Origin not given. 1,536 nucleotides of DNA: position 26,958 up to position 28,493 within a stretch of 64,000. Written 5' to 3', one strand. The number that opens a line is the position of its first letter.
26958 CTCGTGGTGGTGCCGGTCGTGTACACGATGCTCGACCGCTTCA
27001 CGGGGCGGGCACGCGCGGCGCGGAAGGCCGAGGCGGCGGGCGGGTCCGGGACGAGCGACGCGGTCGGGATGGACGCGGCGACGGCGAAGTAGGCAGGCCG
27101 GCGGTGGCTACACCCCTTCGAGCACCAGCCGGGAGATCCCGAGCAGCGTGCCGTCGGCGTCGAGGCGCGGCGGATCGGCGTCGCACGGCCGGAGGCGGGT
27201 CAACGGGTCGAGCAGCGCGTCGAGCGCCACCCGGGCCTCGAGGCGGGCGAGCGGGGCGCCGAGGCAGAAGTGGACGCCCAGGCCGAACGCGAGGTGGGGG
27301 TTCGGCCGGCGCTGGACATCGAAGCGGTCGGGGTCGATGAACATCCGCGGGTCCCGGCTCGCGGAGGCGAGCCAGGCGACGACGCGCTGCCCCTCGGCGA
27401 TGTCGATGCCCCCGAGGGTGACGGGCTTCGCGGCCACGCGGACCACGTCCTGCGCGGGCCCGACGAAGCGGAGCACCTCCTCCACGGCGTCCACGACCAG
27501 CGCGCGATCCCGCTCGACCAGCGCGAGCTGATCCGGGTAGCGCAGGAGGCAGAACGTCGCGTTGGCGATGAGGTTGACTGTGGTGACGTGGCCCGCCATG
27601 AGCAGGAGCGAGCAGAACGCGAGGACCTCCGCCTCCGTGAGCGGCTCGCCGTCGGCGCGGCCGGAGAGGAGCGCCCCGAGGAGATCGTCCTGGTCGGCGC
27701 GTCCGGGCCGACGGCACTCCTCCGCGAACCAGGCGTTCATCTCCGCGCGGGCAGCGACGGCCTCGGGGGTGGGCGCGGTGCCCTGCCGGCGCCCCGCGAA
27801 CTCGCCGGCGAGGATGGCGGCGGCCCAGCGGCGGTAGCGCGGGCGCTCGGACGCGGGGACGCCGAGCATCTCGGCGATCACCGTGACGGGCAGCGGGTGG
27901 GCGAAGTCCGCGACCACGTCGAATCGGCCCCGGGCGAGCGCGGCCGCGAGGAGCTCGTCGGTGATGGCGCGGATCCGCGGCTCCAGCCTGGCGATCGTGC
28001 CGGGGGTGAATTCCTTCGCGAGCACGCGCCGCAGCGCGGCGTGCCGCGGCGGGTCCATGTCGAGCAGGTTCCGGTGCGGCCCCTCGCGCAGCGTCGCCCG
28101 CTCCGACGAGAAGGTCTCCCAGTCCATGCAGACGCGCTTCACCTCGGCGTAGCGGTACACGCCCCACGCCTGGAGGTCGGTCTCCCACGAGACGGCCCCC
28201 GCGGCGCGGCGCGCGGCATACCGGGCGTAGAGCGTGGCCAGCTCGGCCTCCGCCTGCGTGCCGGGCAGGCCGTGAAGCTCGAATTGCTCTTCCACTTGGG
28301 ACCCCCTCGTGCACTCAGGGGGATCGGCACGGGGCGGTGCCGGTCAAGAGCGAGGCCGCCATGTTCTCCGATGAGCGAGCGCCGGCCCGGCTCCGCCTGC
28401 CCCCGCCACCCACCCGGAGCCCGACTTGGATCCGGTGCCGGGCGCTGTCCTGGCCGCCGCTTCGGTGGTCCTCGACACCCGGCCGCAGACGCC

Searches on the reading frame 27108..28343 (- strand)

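Call 43: search_protein_families(library=pfam, proteins=[window:27108-28343:-], max_evalue=0.001)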
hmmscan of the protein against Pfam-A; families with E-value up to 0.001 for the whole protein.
window:27108-28343:- (411 aa): 1 family
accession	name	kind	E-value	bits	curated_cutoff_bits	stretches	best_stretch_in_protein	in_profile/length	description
PF00067.27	p450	-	7.3e-29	101.3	22.8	1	208-379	225-430/462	Cytochrome P450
